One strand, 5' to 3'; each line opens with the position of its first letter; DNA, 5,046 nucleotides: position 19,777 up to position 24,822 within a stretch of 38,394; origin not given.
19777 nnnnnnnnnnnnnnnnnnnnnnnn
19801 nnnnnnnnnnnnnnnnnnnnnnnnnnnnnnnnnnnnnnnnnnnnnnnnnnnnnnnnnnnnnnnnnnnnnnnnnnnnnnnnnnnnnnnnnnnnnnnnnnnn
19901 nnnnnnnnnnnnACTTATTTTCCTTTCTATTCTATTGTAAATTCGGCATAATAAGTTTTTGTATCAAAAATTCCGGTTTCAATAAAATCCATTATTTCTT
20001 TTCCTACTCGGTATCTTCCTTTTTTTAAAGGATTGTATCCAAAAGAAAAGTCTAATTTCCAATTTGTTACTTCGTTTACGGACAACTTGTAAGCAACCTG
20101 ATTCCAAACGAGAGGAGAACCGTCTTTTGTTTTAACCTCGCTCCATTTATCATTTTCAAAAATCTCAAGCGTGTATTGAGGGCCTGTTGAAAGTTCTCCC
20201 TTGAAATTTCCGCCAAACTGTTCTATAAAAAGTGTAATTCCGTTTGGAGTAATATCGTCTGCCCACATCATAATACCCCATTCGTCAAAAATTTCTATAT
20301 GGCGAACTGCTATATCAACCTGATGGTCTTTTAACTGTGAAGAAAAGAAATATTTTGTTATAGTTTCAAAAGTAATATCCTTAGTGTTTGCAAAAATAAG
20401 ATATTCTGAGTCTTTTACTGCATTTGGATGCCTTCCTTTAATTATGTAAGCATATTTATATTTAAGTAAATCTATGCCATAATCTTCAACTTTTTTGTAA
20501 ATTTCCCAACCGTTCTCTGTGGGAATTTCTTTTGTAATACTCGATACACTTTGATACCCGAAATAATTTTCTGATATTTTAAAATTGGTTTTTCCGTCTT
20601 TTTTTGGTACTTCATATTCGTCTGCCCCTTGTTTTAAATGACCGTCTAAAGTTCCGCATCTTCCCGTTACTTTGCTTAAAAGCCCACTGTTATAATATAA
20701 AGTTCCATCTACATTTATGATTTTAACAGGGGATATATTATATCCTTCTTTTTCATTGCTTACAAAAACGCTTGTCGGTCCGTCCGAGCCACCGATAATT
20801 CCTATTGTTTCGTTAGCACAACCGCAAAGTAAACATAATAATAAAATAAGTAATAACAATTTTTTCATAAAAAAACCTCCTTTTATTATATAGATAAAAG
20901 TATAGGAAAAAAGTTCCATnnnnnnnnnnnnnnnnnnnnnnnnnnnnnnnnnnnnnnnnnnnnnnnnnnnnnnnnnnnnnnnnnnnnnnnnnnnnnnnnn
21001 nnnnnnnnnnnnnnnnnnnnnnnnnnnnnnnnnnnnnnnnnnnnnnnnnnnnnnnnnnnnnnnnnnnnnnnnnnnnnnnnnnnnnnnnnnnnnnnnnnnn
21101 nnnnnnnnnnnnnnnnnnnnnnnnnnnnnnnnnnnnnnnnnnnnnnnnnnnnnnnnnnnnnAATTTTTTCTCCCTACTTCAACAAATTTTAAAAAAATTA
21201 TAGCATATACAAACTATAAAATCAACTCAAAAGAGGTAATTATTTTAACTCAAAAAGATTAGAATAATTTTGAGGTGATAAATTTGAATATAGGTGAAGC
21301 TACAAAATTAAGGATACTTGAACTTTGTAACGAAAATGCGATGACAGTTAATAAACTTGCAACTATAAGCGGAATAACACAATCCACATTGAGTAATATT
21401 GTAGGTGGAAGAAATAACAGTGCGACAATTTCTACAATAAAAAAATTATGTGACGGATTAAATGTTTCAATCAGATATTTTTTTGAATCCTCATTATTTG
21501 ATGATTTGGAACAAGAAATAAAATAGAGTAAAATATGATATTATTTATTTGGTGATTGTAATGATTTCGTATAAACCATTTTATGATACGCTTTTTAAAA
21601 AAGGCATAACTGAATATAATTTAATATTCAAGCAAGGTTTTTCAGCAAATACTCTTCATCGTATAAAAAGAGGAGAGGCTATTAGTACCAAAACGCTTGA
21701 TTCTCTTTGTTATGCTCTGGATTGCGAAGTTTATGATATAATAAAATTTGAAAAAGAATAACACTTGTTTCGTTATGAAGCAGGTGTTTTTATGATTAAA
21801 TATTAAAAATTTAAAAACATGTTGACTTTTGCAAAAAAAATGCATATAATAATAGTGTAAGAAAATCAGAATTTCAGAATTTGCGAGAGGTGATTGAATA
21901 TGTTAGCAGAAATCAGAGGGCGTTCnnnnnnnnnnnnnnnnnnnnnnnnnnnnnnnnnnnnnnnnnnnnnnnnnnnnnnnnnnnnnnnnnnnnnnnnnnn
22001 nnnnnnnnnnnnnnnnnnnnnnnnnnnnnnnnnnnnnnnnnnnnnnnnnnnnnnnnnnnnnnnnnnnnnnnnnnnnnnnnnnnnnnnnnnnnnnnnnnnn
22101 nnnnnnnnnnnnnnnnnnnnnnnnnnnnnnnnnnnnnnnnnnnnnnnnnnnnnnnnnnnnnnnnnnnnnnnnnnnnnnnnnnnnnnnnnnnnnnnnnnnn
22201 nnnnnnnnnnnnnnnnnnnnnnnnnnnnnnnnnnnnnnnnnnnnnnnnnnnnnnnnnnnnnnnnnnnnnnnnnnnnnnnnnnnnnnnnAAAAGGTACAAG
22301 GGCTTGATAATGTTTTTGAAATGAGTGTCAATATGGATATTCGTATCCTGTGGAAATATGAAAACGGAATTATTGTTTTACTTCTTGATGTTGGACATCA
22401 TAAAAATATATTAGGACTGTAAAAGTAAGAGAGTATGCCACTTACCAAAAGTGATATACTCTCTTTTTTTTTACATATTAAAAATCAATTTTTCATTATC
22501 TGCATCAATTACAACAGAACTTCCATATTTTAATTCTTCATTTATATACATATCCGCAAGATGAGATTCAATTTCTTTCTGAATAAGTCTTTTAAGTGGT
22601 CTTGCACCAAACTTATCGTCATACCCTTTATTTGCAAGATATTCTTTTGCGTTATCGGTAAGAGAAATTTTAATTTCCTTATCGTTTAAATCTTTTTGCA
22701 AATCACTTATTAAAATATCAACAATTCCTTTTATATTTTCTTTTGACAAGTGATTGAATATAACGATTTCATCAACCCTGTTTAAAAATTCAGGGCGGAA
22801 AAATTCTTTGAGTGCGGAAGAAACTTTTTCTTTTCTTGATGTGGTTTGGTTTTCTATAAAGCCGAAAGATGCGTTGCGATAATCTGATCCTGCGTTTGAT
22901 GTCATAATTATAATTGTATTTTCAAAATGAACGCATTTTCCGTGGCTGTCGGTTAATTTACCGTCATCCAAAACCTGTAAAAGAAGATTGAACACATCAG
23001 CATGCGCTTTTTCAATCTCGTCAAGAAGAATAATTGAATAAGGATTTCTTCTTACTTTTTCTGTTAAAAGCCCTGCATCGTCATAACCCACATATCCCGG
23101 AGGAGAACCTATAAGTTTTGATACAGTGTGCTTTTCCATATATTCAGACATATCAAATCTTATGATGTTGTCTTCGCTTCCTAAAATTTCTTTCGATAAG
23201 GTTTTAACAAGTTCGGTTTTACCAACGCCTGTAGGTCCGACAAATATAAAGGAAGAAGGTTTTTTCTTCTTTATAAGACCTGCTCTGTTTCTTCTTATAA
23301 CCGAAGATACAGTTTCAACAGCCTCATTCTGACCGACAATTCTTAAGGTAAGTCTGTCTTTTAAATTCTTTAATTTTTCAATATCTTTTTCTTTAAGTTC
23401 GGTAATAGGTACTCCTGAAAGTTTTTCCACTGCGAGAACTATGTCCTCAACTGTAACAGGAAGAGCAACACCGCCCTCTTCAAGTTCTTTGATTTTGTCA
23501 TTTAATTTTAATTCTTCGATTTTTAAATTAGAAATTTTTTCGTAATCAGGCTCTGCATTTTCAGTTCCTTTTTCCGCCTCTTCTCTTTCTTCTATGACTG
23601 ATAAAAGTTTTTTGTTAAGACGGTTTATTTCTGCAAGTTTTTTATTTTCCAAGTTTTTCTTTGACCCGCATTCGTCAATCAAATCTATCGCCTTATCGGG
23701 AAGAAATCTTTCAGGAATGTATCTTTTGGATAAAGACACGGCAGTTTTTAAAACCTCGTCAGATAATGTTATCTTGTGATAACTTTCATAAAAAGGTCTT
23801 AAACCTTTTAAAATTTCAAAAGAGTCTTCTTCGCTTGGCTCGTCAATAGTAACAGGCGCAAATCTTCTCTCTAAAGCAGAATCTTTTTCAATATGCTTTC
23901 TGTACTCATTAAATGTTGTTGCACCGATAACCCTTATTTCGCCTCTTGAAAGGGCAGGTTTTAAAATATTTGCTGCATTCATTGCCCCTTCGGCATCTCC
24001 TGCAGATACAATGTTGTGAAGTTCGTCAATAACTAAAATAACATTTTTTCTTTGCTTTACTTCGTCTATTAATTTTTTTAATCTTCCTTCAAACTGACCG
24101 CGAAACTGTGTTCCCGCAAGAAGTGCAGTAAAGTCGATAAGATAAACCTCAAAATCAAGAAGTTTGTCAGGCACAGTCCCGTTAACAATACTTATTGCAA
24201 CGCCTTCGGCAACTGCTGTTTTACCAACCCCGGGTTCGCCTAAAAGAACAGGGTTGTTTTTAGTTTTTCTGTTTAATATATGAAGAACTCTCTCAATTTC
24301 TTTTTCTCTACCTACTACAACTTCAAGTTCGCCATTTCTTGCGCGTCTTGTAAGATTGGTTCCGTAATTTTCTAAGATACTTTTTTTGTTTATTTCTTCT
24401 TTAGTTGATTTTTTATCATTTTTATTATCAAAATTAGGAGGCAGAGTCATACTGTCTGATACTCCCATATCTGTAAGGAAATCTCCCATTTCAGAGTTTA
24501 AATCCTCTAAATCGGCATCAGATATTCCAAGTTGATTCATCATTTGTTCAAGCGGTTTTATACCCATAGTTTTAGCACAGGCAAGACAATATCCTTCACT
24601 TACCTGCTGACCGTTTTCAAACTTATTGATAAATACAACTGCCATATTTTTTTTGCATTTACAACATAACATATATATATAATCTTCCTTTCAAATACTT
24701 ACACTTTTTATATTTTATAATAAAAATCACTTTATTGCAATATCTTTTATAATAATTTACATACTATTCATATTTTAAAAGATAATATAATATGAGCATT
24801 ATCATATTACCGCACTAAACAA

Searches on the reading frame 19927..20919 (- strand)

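Call 8: search_protein_families(library=pfam, proteins=[window:19927-20919:-])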
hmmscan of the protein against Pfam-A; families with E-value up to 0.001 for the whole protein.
window:19927-20919:- (330 aa): 2 families
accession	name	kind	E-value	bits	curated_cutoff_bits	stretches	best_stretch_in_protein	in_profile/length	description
PF20251.4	Big_14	-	2.5e-16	60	27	1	213-328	2-104/104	Bacterial Ig-like domain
PF03977.18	OAD_beta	-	0.0004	20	31.6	1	37-67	113-143/349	Na+-transporting oxaloacetate decarboxylase beta subunit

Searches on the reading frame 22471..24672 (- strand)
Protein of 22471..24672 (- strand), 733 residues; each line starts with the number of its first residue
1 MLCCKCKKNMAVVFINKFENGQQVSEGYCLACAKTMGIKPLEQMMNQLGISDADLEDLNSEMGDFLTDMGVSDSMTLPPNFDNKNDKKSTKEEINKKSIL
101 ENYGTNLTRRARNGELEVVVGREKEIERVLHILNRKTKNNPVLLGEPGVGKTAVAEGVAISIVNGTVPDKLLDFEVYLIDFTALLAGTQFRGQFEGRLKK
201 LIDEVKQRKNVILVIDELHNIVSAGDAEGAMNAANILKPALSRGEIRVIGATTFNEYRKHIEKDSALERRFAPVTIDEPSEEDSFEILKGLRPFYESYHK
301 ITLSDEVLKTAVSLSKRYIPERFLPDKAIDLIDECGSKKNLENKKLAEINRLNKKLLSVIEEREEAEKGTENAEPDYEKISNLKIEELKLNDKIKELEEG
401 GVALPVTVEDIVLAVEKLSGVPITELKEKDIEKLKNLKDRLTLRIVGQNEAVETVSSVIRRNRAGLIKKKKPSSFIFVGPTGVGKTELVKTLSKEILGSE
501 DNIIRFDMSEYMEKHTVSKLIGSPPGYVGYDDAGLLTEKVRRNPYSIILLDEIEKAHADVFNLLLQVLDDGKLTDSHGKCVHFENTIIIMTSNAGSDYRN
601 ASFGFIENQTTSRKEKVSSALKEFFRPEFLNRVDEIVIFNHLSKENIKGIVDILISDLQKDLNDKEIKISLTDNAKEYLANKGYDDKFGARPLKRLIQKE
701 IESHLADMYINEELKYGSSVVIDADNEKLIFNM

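Call 8: search_protein_families(library=pfam, proteins=[window:22471-24672:-])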
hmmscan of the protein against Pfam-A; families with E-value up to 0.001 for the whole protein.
window:22471-24672:- (733 aa): 24 families
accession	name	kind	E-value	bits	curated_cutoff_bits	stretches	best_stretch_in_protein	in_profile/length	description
PF07724.20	AAA_2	-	9.5e-68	227.9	27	1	472-636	3-166/166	AAA domain (Cdc48 subfamily)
PF17871.7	AAA_lid_9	-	4.2e-29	101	22.8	1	280-373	1-95/104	AAA lid domain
PF10431.15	ClpB_D2-small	-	5.9e-27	94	21.9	1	642-722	1-81/81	C-terminal, D2-small domain, of ClpB protein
PF00004.35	AAA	-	3.4e-24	86.2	21.2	2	142-254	2-110/131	ATPase family associated with various cellular activities (AAA)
PF07728.20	AAA_5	-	1.4e-16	61.2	22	1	475-596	2-125/139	AAA domain (dynein-related subfamily)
PF13191.12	AAA_16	-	2.6e-12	48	32.6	1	119-159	2-45/167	AAA ATPase domain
PF13401.12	AAA_22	-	8.9e-12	45.9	27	1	472-570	5-110/130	AAA domain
PF00158.32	Sigma54_activat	-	8.2e-10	39.1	20.2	1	470-578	20-127/168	Sigma-54 interaction domain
PF01637.24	ATPase_2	-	4e-08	33.8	33.2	0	121-156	3-38/225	ATPase domain predominantly from Archaea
PF05621.17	TniB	-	2.7e-07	30.7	22.4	1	184-277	94-185/189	Bacterial TniB protein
PF12775.13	AAA_7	-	4e-07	30.2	25.8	0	471-523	32-84/181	P-loop containing dynein motor region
PF01695.23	IstB_IS21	-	1.7e-06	28.2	24.1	0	134-219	88-163/238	IstB-like ATP binding protein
PF06414.18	Zeta_toxin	-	2.9e-06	27.3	22.3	1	467-515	11-58/199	Zeta toxin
PF13173.12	AAA_14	-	4.3e-06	27.2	27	0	475-571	5-88/129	AAA domain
PF20030.5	bpMoxR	-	1e-05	25.2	27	0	475-574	34-127/205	MoxR domain in the MoxR-vWA-beta-propeller ternary systems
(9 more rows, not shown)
